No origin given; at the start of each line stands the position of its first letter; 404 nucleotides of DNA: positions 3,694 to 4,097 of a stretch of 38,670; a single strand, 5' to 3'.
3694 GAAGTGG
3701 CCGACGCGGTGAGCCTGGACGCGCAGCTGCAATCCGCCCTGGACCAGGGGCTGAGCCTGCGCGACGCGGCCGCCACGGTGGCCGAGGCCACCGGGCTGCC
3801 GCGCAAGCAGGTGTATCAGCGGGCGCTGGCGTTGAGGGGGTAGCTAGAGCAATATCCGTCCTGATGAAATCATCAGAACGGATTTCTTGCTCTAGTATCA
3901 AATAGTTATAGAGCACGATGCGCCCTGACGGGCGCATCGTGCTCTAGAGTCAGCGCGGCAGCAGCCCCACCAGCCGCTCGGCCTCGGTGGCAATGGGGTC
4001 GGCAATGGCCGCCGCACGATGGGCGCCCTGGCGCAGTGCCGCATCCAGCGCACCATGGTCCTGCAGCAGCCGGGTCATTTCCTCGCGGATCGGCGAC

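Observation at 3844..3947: Family of ~105-bp low-GC double-hairpin elements (REPIN/RIME/MITE-like), four copies in 38.7 kb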

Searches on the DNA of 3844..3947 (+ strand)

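Call 37: build_rna_model(alignment_id=A2)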
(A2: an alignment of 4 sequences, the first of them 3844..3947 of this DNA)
Model R1 built from alignment A2 (4 sequences, 106 columns); structure: RNAalifold consensus.
model positions 106; base pairs 38; branch points 1; effective number of sequences 0.69; information 0.589 bits per position. Calibrated on 0.2 Mb of random sequence (short: E-values are rough).
structure used (alignment columns):
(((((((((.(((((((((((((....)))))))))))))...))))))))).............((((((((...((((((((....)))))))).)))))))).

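Call 38: search_with_rna_model(model_id=R1, sources=[window, L008, L014, L025, L026, L027, L028, L029, L030, L031], max_evalue=10, show_alignments=8)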
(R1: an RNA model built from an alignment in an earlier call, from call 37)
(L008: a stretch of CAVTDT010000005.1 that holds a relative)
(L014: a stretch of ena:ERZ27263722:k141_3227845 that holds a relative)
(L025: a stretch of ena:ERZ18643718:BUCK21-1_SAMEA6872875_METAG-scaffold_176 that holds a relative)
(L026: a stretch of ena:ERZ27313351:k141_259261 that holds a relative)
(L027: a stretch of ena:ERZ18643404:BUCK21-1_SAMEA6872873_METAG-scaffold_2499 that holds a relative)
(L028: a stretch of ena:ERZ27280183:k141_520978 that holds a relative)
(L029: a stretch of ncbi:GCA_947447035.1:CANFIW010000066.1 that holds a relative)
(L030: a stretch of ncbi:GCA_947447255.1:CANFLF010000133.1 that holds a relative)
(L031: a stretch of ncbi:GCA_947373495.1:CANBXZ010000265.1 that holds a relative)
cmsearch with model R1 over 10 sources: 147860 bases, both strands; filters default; matches with E-value up to 10: 20.
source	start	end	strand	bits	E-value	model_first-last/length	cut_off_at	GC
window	33906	34009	+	125.6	4.8e-24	1-106/106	no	0.44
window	3844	3947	+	120.3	6.2e-23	1-106/106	no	0.47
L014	4563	4666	+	120.3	6.2e-23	1-106/106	no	0.47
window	16404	16509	-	117.2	2.7e-22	1-106/106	no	0.44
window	10476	10581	-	115.7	5.5e-22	1-106/106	no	0.42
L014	11195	11300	-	115.7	5.5e-22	1-106/106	no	0.42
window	10476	10581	+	49.2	4.4e-08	1-106/106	no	0.42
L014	11195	11300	+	49.2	4.4e-08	1-106/106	no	0.42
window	3908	4017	-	37.4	1.3e-05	1-106/106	no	0.7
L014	4627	4736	-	37.4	1.3e-05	1-106/106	no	0.7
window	33970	34053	-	35.7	3e-05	1-106/106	no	0.57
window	33869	33957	-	35.4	3.4e-05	1-106/106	no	0.56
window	3830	3895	-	31.6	0.00021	1-106/106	no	0.47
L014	4549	4614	-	31.6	0.00021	1-106/106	no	0.47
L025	18931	18996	-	27.5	0.0015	1-106/106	no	0.5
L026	12586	12651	-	27.5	0.0015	1-106/106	no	0.5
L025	18959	18984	+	17.2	0.21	13-38/106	no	0.5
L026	12614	12639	+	17.2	0.21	13-38/106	no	0.5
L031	2995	3037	-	14.3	0.87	6-47/106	no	0.63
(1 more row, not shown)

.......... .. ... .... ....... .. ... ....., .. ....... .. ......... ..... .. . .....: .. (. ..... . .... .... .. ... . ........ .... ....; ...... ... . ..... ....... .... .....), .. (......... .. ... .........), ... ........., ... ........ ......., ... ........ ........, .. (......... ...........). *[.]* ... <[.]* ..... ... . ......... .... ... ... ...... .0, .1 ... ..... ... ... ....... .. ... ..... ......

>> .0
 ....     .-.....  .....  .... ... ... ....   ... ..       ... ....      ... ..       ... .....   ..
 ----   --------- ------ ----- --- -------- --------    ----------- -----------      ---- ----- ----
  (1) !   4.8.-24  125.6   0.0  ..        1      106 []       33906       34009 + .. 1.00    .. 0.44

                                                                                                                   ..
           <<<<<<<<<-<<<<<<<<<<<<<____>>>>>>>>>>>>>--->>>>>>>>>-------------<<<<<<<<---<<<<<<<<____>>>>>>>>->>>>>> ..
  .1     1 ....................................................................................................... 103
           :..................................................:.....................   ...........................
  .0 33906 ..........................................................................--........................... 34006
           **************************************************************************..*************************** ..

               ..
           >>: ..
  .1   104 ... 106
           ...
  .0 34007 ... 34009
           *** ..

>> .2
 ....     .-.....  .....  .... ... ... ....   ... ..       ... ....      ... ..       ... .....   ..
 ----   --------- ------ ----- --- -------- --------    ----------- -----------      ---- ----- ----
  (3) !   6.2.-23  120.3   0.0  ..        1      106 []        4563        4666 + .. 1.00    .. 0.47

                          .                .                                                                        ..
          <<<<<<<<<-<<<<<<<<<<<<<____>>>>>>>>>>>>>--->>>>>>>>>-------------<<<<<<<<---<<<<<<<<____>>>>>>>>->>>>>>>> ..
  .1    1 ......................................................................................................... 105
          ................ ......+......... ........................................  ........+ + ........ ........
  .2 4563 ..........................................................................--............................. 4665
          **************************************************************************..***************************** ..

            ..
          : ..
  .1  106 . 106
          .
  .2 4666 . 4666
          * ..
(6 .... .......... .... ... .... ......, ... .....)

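Call 52: search_with_rna_model(model_id=R1, sources=[L032, L033, L034, L035, L036, L037, L038, L039, L040], max_evalue=10, show_alignments=0)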
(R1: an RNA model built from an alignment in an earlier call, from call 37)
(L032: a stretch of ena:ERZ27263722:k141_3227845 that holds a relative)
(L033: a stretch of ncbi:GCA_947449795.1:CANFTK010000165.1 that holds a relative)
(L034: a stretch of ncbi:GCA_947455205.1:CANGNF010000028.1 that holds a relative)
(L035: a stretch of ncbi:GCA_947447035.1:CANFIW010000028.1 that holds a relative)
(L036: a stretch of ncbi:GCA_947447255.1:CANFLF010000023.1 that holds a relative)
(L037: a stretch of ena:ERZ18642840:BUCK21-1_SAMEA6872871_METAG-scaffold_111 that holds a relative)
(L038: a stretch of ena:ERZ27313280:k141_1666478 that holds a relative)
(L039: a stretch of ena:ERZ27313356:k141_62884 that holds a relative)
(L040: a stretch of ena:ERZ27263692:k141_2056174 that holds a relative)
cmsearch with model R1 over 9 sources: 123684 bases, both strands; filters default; matches with E-value up to 10: 6.
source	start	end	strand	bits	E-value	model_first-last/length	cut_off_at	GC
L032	10324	10427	+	125.6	4e-24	1-106/106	no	0.44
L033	2478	2581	+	125.6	4e-24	1-106/106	no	0.44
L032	10388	10471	-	35.7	2.5e-05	1-106/106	no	0.57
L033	2542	2625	-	35.7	2.5e-05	1-106/106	no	0.57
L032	10287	10375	-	35.4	2.8e-05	1-106/106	no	0.56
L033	2441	2529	-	35.4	2.8e-05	1-106/106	no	0.56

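Call 88: search_with_rna_model(model_id=R1, sources=[L041, L042, L045], max_evalue=10)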
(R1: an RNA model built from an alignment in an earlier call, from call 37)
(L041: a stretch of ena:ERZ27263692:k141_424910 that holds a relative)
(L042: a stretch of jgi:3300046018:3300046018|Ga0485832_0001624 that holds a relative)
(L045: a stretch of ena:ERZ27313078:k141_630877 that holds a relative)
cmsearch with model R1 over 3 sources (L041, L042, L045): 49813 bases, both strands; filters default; matches with E-value up to 10: 1.
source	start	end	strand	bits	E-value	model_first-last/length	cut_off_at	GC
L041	1203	1306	+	24.3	0.0024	1-106/106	no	0.56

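Call 92: search_with_rna_model(model_id=R1, source=L041, start=1100, end=1400, max_evalue=10, show_alignments=2)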
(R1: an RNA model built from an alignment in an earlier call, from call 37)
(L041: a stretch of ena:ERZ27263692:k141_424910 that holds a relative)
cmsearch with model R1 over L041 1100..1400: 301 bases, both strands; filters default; matches with E-value up to 10: 1.
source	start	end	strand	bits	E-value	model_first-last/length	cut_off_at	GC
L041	1203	1306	+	24.3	1.5e-05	1-106/106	no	0.56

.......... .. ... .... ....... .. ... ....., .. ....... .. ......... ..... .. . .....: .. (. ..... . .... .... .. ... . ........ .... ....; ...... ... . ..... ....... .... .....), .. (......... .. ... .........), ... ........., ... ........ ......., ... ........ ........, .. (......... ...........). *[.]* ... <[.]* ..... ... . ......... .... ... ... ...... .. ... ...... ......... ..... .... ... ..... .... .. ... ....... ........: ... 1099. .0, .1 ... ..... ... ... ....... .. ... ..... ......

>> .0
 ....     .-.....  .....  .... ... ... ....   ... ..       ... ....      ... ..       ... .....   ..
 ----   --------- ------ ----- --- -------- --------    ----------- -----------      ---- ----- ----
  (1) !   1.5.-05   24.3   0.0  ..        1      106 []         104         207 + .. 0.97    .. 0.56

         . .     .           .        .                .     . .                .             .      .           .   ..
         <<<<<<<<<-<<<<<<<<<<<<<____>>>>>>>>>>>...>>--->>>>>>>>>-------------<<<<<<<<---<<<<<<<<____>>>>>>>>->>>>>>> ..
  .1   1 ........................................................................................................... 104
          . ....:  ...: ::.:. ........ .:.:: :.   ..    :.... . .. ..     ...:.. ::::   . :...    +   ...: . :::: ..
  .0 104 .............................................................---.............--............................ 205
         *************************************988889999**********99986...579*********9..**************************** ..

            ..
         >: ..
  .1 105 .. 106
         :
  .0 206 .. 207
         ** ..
